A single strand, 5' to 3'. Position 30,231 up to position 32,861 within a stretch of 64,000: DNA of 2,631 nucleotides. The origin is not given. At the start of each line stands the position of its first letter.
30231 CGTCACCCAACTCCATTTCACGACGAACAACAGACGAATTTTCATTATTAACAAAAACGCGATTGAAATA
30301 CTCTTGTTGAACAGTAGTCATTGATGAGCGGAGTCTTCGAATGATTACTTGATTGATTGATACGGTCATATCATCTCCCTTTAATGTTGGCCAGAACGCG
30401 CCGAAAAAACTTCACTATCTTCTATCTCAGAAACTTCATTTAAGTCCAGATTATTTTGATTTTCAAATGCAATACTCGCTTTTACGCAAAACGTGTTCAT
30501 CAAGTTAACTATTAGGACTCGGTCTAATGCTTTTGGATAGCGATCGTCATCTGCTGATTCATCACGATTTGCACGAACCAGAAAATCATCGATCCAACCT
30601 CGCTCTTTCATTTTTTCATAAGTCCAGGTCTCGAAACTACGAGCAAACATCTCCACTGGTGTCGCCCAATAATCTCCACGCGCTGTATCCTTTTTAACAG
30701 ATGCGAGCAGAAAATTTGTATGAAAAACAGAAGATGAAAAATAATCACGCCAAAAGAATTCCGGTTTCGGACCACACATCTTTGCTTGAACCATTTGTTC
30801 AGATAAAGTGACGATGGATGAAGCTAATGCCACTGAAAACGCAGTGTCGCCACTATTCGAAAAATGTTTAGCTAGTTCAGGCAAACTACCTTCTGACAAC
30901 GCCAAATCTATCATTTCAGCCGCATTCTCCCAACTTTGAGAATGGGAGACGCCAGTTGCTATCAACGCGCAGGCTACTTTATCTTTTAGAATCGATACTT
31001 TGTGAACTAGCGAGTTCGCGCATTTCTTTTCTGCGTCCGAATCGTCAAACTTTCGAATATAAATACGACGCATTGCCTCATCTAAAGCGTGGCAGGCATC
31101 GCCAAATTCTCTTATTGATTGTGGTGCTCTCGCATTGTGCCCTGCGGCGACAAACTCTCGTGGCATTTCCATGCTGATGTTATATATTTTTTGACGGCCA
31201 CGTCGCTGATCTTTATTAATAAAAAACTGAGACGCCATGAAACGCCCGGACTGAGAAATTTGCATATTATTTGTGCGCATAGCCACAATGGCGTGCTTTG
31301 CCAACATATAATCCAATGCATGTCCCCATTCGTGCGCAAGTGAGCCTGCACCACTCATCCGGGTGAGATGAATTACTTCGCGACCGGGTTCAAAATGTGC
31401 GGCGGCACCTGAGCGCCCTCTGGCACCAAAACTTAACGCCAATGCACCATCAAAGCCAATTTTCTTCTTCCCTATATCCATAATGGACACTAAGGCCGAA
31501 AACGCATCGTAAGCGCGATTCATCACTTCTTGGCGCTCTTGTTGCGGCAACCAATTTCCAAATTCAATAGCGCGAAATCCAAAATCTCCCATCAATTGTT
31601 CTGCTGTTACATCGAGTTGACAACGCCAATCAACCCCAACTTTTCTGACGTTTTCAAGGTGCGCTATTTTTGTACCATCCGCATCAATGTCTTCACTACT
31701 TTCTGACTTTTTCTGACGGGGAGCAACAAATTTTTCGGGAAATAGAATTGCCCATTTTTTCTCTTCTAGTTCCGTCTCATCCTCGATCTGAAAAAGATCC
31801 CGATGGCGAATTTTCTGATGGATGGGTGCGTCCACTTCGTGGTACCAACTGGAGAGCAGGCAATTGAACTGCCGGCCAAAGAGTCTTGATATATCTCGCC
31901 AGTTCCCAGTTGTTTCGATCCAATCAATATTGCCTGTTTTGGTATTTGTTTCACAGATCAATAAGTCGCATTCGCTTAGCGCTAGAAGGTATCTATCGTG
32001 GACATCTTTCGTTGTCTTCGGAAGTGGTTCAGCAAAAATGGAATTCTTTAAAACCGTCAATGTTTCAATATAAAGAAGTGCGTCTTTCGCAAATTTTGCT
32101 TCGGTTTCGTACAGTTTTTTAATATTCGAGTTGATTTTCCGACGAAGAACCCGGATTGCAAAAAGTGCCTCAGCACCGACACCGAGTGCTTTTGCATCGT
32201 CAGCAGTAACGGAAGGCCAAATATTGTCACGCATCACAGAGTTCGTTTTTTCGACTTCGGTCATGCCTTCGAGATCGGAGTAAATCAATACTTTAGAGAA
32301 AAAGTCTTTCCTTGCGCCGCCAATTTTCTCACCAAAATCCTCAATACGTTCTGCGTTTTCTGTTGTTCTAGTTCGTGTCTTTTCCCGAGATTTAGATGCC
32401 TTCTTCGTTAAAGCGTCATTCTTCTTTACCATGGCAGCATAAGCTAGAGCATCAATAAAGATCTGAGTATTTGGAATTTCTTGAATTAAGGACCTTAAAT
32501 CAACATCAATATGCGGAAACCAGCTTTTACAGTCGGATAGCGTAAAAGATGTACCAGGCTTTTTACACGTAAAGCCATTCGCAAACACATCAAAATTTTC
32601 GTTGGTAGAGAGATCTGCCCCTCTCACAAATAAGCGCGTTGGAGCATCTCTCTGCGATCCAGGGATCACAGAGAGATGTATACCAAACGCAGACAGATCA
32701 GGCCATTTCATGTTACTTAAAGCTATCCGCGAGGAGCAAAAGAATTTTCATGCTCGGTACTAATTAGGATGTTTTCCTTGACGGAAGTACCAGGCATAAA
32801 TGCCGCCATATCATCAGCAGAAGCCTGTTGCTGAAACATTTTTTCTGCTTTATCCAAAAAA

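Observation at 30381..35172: Anti-restriction and polyvalent-protein cluster next to the CRISPR locus (ArdC plus HExxH polyvalent protein)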

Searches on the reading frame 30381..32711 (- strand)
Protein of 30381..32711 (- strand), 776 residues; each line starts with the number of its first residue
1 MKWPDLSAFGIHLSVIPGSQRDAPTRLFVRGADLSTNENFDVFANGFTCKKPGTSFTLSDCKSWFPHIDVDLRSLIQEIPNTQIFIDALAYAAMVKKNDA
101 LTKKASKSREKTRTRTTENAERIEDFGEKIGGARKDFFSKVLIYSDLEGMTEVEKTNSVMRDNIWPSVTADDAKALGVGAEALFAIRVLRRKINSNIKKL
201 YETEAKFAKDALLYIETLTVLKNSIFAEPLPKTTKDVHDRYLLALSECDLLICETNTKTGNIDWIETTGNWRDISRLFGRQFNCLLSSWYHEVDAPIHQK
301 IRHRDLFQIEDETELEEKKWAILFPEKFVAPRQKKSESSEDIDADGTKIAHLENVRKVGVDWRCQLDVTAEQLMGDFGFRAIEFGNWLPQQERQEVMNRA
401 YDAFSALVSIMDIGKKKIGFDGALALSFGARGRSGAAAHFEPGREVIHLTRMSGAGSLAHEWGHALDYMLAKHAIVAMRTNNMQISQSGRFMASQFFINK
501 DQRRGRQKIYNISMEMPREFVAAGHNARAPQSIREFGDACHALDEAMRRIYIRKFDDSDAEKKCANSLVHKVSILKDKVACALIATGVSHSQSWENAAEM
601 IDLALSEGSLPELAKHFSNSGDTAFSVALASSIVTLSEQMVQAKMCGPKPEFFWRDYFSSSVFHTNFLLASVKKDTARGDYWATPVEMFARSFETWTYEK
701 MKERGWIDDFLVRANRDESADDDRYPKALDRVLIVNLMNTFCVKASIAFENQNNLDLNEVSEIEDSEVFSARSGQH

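Call 5: search_protein_families(library=pfam, proteins=[window:30381-32711:-], max_evalue=0.01)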
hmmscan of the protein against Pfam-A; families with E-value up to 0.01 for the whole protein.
window:30381-32711:- (776 aa): 1 family
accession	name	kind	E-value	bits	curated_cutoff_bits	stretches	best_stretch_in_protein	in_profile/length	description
PF18796.6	LPD1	-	7.3e-13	48.8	27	1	676-741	4-70/78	Large polyvalent protein-associated domain 1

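Call 10: search_protein_families(library=ncbifam, proteins=[window:30381-32711:-], max_evalue=0.01)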
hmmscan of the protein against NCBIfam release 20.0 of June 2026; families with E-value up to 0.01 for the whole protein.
window:30381-32711:- (776 aa): 1 family
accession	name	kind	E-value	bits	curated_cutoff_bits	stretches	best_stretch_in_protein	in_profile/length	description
NF041907.1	CLCA_X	subfamily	1.7e-36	126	260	2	357-552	3-185/250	CLCA_X family protein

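Call 14: find_encoding_contigs(protein=window:30381-32711:-, flank=10000, max_places=6)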
Protein window:30381-32711:- (776 aa): 1 contig read that carries it; 1 place shown.
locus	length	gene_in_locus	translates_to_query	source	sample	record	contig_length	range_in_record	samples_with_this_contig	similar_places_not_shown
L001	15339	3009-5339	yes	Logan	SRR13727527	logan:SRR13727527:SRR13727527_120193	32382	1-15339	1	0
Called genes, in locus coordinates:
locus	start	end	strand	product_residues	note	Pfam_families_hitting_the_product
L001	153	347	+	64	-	-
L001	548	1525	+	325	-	PF08401:ArdcN, PF18818:MPTase-PolyVal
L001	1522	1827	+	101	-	-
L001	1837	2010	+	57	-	-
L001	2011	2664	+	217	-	PF01131:Topoisom_bac, PF01396:Zn_ribbon_Top1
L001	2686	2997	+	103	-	-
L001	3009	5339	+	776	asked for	PF18796:LPD1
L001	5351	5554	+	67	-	-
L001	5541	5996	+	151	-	-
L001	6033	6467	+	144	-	-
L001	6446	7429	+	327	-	-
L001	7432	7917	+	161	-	-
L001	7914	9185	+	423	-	PF28212:TraW-like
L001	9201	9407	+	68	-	-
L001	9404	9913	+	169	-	-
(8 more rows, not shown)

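Call 15: search_dna_similar(query=window:30381-32711:-, collection=plasmids, mode=protein, max_rows=25)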
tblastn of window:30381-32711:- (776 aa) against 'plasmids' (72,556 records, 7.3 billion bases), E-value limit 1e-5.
Records with a match: 399; places in all: 611; records where one place covers at least 80% of the query: 0.
Best place of each record, by identity: <60% 399.
By first word of the organism name: Acinetobacter 159; Bacillus 115; Vibrio 40; Xanthomonas 29; Paenibacillus 8; Pseudomonas 7; Moraxella 5; Cupriavidus 4; Escherichia 4; Ralstonia 3; and 20 more.
By predicted mobility (MOB-suite, as given by PLSDB): non-mobilizable 225; mobilizable 94; conjugative 80.
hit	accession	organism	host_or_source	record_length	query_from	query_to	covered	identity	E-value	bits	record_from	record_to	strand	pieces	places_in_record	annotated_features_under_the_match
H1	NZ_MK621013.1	Pseudomonas syringae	-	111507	125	705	75%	27.7%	7e-42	173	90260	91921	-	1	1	LPD1 domain-containing protein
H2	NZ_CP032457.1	Pseudomonas savastanoi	tobacco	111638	125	705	75%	27.4%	2e-40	169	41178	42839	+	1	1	LPD1 domain-containing protein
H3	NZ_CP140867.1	Rhizobium leguminosarum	Trifolium pratense,whole organism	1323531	125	725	77%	26.2%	9e-27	125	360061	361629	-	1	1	record has no annotation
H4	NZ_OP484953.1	Cupriavidus gilardii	-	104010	125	520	51%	34.4%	3e-42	174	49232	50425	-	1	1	LPD1 domain-containing protein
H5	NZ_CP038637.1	Cupriavidus oxalaticus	whole organism,sewage sludge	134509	125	505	49%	33.9%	1e-42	175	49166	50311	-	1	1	LPD1 domain-containing protein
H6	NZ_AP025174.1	Cupriavidus sp. P-10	-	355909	125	505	49%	33.4%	6e-42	173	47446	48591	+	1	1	LPD1 domain-containing protein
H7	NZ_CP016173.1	Bordetella flabilis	Homo sapiens,sputum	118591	125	471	45%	33.8%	2e-42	174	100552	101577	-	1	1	LPD1 domain-containing protein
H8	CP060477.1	Xanthomonas citri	Citrus,Cell culture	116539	125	471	45%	33.1%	3e-36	155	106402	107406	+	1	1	hypothetical protein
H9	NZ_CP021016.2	Xanthomonas citri pv. phaseoli var. fuscans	Phaseolus vulgaris,cell culture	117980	125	471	45%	33.1%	5e-36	155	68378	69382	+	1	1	LPD1 domain-containing protein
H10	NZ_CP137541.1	Xanthomonas euvesicatoria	tomato,cell culture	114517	125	471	45%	33.1%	6e-36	154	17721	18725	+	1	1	LPD1 domain-containing protein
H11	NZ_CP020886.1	Xanthomonas citri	Citrus x aurantiifolia,Cell culture,leaf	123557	125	471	45%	33.1%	2e-34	149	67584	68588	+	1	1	hypothetical protein | LPD1 domain-containing protein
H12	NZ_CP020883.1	Xanthomonas citri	Citrus x aurantiifolia,Cell culture,leaf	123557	125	471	45%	33.1%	2e-34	149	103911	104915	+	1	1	hypothetical protein | LPD1 domain-containing protein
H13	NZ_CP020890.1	Xanthomonas citri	Citrus hystrix,Cell culture,leaf,leaf ...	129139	125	471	45%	33.1%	2e-34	149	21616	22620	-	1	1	hypothetical protein | LPD1 domain-containing protein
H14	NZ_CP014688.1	Acetobacter persici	water kefir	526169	351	701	45%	29.9%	2e-30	137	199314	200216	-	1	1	LPD1 domain-containing protein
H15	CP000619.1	Burkholderia vietnamiensis G4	-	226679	154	472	41%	32.1%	5e-26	123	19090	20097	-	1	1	hypothetical protein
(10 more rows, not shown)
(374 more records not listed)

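Call 16: get_annotated_region(hit=H1, flank=12000)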
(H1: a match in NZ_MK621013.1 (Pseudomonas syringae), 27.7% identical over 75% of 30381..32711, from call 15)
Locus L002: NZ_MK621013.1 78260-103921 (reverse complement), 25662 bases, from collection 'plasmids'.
description: Pseudomonas syringae pv. actinidiae strain SP13-1 plasmid pSP13-1_111507, complete sequence
organism: Pseudomonas syringae (NCBI taxid 103796)
taxonomy: Bacteria; Pseudomonadota; Gammaproteobacteria; Pseudomonadales; Pseudomonadaceae; Pseudomonas; Pseudomonas syringae
host: -; source: -; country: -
typing (MOB-suite, as given by PLSDB): non-mobilizable
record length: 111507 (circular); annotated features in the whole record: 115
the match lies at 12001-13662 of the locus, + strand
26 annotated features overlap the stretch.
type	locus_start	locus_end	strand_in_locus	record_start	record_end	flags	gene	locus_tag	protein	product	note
CDS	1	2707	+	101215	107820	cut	-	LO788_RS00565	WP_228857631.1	strawberry notch C-terminal domain-containing protein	-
CDS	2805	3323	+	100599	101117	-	-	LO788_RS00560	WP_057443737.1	hypothetical protein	-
CDS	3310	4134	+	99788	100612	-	-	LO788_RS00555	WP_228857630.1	hypothetical protein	-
CDS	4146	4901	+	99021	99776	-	-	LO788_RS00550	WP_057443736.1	hypothetical protein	-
CDS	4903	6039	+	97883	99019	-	-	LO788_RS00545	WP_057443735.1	hypothetical protein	-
CDS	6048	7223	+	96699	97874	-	-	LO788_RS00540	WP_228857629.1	hypothetical protein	-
CDS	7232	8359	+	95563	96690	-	-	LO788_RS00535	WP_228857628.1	M23 family metallopeptidase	GO:0006508 - proteolysis [Evidence IEA]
CDS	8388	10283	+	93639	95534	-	-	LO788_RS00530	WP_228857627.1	hypothetical protein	-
CDS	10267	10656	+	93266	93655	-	-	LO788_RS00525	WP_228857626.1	hypothetical protein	-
CDS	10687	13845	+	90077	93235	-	-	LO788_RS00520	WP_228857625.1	LPD1 domain-containing protein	-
CDS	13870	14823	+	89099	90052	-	-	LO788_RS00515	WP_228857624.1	NADAR family protein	-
CDS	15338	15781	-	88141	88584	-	-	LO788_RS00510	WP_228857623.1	GTPase domain-containing protein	-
CDS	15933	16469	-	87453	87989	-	-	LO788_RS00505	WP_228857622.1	hypothetical protein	-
CDS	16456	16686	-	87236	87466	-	-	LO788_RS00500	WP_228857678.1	carbon storage regulator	-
CDS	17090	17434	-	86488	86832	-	-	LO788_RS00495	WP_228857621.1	hypothetical protein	-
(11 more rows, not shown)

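Call 17: get_annotated_region(hit=H7, flank=12000)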
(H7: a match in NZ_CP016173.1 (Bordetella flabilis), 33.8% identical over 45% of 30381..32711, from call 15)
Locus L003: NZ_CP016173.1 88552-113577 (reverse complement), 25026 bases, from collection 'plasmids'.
description: Bordetella flabilis strain AU10664 plasmid unnamed1, complete sequence
organism: Bordetella flabilis (NCBI taxid 463014)
taxonomy: Bacteria; Pseudomonadota; Betaproteobacteria; Burkholderiales; Alcaligenaceae; Bordetella; Bordetella flabilis
host: -; source: Homo sapiens,sputum; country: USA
typing (MOB-suite, as given by PLSDB): non-mobilizable
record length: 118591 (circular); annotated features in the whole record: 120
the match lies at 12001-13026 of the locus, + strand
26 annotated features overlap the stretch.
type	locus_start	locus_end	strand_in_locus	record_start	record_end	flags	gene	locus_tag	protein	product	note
CDS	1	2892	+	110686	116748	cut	-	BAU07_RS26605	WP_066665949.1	strawberry notch C-terminal domain-containing protein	-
CDS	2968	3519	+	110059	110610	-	-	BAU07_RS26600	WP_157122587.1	type IV secretion protein IcmW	-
CDS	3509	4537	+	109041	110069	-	-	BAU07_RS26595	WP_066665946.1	hypothetical protein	-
CDS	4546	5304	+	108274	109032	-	-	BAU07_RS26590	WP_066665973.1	hypothetical protein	-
CDS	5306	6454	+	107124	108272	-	-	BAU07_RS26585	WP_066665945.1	hypothetical protein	-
CDS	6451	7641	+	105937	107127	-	-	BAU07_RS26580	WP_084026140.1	hypothetical protein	-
CDS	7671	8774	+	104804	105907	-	-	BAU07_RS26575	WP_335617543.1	M23 family metallopeptidase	GO:0006508 - proteolysis [Evidence IEA]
CDS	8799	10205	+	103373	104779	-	-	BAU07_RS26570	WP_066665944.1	hypothetical protein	-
CDS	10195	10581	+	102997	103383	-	-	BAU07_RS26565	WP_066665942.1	hypothetical protein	-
CDS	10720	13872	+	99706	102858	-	-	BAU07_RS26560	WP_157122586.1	LPD1 domain-containing protein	-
CDS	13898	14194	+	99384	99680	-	-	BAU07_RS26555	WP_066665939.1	hypothetical protein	-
CDS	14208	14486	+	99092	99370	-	-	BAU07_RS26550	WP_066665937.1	hypothetical protein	-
CDS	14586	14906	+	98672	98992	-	-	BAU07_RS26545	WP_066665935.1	hypothetical protein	-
CDS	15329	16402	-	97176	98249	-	-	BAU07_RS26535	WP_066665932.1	nucleotidyltransferase domain-containing protein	-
CDS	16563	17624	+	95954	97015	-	-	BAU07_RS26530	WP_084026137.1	tripartite tricarboxylate transporter substrate binding protein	-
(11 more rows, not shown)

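Call 22: find_homologous_proteins(query=window:30381-32711:-)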
Query window:30381-32711:- (776 aa): 666 proteins with E <= 0.001 among 8000 candidates; the best 120 are listed.
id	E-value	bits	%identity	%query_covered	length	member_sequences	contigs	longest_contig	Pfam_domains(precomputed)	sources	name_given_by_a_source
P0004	0.0e+0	1777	100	100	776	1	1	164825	PF18796.7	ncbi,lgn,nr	ncbi:MAG: LPD1 domain-containing protein [bacterium]|nr:LPD1 domain-containing protein [bacterium]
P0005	0.0e+0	1459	82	100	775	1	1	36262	PF18796.7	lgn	-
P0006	0.0e+0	1450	80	100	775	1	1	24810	PF18796.7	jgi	jgi:hypothetical protein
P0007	4.7e-237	807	50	97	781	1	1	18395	PF18796.7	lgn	-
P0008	8.1e-175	601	39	98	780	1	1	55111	PF18796.7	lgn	-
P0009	1.4e-61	227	28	81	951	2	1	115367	PF18796.7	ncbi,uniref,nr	ncbi:hypothetical protein F3J14_04005 [Burkholderia sp. Tr-862]|uniref:LPD1 domain-containing protei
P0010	1.9e-61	227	31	80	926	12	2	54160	PF18796.7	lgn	-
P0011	2.2e-61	226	28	81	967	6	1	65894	PF18796.7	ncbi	-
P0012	2.4e-61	226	42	23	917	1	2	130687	PF18796.7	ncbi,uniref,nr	ncbi:LPD1 domain-containing protein [Herbaspirillum seropedicae]|uniref:LPD1 domain-containing prote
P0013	2.7e-61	226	34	54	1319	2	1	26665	PF18796.7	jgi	-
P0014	3.8e-61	226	30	81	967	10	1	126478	PF18796.7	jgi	-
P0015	6.0e-61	225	42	23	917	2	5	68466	PF18796.7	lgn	-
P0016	7.0e-61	225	36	45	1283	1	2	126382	PF18796.7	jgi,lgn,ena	jgi:hypothetical protein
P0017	1.6e-60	223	30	80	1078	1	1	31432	PF18796.7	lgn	-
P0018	2.3e-60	223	38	45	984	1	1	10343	PF18796.7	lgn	-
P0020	3.2e-60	222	29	80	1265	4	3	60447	PF18796.7,PF18760.8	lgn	-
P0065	3.7e-51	192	31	46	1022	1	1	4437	PF18796.7,PF12083.14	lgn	-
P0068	7.6e-51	191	31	50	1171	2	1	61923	PF18796.7,PF18799.7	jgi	jgi:hypothetical protein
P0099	9.6e-46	175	27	81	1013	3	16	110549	PF18796.7,PF08401.17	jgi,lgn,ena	-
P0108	2.6e-44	170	31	47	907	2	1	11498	PF18796.7,PF18830.7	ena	-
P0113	1.1e-43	168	45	21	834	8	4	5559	PF18796.7,PF14191.13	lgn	-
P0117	1.9e-43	167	50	16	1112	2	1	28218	PF18796.7,PF08401.17,PF06114.20,PF20573.5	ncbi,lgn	-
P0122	9.2e-43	165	49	17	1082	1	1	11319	PF18796.7,PF18819.7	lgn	-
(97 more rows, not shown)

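Call 37: search_solved_structures(query=A1, max_evalue=1, show_alignments=2)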
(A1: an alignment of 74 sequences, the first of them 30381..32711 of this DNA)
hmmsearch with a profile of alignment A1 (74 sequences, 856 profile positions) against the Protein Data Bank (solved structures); distinct sequences matched with E-value up to 1: 3.
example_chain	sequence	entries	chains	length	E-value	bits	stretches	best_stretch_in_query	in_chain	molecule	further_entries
9okb_K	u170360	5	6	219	0.036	16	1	586-720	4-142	bmCENP-K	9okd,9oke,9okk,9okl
4tql_A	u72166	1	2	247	0.05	15.5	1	558-665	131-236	Three helix bundle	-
2l0r_A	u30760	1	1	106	0.3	13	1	535-569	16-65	Lethal factor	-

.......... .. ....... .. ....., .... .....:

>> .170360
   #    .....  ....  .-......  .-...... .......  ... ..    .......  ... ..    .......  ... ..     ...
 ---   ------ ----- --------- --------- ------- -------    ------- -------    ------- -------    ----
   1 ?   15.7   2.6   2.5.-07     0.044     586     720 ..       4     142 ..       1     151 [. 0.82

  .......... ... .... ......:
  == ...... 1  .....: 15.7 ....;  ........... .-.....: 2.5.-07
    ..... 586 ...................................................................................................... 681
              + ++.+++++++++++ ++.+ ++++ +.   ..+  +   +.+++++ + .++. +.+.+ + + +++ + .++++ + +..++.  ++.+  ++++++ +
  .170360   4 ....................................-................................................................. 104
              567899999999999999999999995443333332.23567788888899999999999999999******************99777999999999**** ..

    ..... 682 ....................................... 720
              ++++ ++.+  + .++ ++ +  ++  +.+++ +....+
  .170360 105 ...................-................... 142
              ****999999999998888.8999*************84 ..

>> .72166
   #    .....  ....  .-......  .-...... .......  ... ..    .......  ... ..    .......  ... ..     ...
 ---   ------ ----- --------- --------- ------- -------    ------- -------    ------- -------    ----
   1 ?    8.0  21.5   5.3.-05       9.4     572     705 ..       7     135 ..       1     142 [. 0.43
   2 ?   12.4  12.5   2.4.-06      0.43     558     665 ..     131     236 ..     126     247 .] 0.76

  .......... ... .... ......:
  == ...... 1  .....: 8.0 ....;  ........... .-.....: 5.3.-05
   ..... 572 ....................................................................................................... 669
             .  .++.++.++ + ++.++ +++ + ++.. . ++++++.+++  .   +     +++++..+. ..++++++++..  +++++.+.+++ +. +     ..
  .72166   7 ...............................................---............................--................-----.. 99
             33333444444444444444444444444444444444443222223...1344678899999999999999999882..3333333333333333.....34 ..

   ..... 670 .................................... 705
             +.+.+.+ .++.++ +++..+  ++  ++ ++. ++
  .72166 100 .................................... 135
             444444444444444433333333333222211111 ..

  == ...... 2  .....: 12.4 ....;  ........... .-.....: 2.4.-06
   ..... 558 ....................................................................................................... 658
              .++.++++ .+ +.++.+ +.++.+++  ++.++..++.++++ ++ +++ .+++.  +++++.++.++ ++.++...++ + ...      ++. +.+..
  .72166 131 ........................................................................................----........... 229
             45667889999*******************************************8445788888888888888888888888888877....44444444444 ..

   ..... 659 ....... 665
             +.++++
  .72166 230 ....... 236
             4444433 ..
